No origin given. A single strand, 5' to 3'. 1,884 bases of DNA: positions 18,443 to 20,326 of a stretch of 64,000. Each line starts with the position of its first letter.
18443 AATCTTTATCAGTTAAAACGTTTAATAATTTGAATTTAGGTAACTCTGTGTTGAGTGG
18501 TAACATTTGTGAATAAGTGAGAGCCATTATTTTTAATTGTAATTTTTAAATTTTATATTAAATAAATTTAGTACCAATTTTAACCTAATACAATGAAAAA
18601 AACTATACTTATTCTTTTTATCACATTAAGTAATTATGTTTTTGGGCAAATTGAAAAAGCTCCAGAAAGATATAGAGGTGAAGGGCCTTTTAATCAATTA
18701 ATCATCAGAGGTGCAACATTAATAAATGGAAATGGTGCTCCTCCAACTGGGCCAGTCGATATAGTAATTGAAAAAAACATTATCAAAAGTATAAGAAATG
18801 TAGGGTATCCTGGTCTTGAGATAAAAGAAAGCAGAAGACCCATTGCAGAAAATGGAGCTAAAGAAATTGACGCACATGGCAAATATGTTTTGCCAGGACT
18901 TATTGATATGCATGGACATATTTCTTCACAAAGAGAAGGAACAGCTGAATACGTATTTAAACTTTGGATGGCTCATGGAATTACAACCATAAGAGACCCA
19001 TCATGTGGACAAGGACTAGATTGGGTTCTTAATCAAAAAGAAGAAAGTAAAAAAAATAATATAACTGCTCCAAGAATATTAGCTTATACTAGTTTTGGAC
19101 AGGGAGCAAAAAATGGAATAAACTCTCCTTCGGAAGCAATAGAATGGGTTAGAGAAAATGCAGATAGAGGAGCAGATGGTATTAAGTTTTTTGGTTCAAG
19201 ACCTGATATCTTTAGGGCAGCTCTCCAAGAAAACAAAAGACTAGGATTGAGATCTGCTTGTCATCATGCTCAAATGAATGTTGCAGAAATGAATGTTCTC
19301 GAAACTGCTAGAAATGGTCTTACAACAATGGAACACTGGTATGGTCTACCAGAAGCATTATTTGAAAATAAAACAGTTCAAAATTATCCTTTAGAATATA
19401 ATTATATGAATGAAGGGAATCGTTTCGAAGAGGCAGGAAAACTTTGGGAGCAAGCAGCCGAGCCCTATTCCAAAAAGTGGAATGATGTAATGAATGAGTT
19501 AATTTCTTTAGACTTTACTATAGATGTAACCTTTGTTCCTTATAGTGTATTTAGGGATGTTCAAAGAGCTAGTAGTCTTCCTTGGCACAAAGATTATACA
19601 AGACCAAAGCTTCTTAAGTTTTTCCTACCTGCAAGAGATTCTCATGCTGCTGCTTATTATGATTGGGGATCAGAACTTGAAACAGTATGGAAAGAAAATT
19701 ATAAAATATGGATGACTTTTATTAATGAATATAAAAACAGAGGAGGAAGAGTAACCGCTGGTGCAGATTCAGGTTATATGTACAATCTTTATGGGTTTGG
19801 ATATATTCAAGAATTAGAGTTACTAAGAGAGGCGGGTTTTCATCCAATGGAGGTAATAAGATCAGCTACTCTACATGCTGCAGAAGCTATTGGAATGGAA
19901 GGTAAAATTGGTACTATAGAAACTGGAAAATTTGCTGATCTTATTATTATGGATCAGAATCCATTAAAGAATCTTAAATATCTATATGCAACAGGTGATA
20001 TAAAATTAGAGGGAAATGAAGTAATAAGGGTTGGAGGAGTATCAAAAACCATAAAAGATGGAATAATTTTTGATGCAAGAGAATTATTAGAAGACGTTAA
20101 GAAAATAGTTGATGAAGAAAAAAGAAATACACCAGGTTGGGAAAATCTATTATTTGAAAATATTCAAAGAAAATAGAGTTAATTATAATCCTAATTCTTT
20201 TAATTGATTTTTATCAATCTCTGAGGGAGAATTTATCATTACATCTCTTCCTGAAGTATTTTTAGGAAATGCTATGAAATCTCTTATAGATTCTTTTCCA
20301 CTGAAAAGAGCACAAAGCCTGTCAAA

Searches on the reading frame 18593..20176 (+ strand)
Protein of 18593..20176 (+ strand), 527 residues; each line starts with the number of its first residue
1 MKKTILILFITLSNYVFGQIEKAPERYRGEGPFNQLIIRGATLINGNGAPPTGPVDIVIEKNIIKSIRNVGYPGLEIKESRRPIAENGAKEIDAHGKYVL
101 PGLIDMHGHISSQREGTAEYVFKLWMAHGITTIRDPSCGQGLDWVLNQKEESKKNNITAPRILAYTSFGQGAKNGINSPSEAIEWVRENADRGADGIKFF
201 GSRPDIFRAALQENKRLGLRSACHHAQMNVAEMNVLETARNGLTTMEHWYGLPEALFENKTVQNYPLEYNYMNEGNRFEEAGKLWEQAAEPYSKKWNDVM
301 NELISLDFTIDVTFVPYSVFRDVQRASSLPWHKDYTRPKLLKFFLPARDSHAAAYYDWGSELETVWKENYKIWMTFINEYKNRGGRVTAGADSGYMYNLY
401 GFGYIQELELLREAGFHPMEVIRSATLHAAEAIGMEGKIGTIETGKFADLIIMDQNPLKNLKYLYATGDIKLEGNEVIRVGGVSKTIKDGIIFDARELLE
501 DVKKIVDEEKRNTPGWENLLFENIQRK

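Call 75: search_protein_families(library=ncbifam, max_evalue=1e-10, proteins=[window:18593-20176:+])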
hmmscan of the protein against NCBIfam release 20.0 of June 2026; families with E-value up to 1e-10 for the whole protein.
window:18593-20176:+ (527 aa): 6 families
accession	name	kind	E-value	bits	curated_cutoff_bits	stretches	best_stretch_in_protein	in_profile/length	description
NF051886.1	XaaProDiPepCaul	equivalog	6.3e-21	74.9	500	1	406-466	326-386/398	Xaa-Pro dipeptidase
NF006689.0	PRK09237.1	equivalog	1.3e-16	60.2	371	1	35-165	4-118/383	amidohydrolase/deacetylase family metallohydrolase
TIGR01224.1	hutI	equivalog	4.8e-15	55.2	298.15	0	416-470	314-368/377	imidazolonepropionase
NF009060.0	PRK12394.1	equivalog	6.6e-13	48.2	442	0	416-492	301-372/381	metallo-dependent hydrolase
NF011990.0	PRK15446.2-6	subfamily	2e-12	46.6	233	0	36-114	3-71/390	alpha-D-ribose 1-methylphosphonate 5-triphosphate diphosphatase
NF006056.0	PRK08204.1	subfamily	7.7e-12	44.7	391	0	414-458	340-384/449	hypothetical protein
